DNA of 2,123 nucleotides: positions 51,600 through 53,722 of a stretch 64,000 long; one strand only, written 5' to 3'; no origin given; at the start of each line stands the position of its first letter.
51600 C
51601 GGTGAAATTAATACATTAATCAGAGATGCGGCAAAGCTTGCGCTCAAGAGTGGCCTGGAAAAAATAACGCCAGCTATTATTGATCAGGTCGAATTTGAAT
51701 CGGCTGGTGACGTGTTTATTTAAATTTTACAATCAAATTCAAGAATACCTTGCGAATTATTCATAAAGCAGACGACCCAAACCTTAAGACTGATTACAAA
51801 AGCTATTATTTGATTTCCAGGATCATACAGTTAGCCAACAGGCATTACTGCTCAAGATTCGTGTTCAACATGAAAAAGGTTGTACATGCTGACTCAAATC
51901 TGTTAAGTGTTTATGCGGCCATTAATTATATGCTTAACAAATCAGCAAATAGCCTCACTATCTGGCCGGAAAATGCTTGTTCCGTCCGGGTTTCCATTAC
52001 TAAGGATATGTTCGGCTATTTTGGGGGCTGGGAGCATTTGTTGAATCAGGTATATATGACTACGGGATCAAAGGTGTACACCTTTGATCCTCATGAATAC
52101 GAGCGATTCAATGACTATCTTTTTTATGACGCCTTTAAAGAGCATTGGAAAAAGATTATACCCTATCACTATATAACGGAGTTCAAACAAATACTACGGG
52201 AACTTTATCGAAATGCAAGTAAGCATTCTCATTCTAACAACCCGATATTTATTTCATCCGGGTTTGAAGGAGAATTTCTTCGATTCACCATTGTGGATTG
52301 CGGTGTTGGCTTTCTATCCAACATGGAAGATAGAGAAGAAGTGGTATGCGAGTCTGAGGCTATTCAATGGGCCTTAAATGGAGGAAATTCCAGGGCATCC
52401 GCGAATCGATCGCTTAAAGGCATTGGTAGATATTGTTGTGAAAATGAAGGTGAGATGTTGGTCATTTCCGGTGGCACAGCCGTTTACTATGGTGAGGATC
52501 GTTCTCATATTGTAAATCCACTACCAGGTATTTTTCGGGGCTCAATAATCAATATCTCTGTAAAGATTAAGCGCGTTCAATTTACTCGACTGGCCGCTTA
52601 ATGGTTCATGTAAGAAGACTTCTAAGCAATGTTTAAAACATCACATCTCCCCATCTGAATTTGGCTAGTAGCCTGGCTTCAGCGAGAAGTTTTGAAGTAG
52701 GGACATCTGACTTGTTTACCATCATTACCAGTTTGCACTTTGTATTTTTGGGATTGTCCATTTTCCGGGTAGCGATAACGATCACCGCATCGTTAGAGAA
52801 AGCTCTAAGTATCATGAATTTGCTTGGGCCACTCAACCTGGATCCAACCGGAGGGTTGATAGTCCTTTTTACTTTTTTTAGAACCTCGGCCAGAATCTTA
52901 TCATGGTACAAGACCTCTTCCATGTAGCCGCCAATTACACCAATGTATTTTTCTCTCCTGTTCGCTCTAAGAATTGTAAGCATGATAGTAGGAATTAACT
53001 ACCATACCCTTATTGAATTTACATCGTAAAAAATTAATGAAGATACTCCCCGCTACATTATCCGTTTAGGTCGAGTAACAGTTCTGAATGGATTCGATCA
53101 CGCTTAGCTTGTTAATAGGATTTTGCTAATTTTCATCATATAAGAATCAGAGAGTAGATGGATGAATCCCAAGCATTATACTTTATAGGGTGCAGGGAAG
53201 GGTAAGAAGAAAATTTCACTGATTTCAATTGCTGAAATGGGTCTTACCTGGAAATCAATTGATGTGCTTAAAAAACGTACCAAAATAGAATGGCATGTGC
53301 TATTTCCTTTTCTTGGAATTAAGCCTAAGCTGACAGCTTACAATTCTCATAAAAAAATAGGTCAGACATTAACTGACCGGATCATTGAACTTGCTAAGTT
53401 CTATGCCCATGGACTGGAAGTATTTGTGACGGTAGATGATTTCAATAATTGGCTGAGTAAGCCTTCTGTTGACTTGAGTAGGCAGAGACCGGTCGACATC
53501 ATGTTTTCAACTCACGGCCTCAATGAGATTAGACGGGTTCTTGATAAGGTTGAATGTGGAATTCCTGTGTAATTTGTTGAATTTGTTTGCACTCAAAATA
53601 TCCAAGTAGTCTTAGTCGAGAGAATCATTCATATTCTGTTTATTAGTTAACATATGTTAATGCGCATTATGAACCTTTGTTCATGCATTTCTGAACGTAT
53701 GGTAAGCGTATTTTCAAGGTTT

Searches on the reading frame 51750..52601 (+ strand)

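Call 3: search_protein_families(library=padloc, proteins=[window:51750-52601:+], max_evalue=1)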
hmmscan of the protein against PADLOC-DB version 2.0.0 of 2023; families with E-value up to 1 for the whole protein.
window:51750-52601:+ (283 aa): 0 families

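Call 4: search_protein_families(library=pfam, proteins=[window:51750-52601:+], max_evalue=1)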
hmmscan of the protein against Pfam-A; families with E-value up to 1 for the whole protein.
window:51750-52601:+ (283 aa): 2 families
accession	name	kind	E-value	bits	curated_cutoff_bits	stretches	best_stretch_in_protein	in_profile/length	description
PF02518.31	HATPase_c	-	0.0054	17.6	26.4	1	144-190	5-51/111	Histidine kinase-, DNA gyrase B-, and HSP90-like ATPase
PF20757.2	M_large_dom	-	0.21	11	24.8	1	22-137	47-170/375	Protein M, large region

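Call 5: search_protein_families(library=ncbifam, proteins=[window:51750-52601:+], max_evalue=1)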
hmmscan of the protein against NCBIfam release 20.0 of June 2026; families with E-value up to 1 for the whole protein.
window:51750-52601:+ (283 aa): 3 families
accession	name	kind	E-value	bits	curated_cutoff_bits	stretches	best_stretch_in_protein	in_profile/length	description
TIGR01574.1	miaB-methiolase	equivalog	0.074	12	355.3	1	47-98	15-66/437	tRNA (N6-isopentenyl adenosine(37)-C2)-methylthiotransferase MiaB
NF046044.1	PnpS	equivalog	0.08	11.9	400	1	144-194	285-335/390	two-component system histidine kinase PnpS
NF007896.0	PRK10600.1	equivalog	0.09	11.4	578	1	135-193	489-546/598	nitrate/nitrite two-component system sensor histidine kinase NarX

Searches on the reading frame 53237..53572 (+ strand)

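Call 3: search_protein_families(library=padloc, proteins=[window:53237-53572:+], max_evalue=1)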
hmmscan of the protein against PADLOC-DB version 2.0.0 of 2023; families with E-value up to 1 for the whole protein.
window:53237-53572:+ (111 aa): 0 families

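Call 4: search_protein_families(library=pfam, proteins=[window:53237-53572:+], max_evalue=1)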
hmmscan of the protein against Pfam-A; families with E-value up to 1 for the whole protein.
window:53237-53572:+ (111 aa): 1 family
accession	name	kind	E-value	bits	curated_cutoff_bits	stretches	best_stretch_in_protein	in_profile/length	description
PF09722.15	Xre_MbcA_ParS_C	-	4.7e-07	30.1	24.5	1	61-106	4-49/51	Antitoxin Xre/MbcA/ParS C-terminal toxin-binding domain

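Call 5: search_protein_families(library=ncbifam, proteins=[window:53237-53572:+], max_evalue=1)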
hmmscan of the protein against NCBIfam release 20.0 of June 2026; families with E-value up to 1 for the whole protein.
window:53237-53572:+ (111 aa): 2 families
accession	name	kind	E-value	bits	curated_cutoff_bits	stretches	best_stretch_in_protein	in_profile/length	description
NF049845.1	Xre_ParS_antitoxin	subfamily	3.9e-16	59.2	90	1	2-109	1-110/112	type II RES/Xre toxin-antitoxin system antitoxin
TIGR02293.1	TAS_TIGR02293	hypoth_equivalog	1.4e-08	34.5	57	1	1-109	21-131/133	putative toxin-antitoxin system antitoxin component, TIGR02293 family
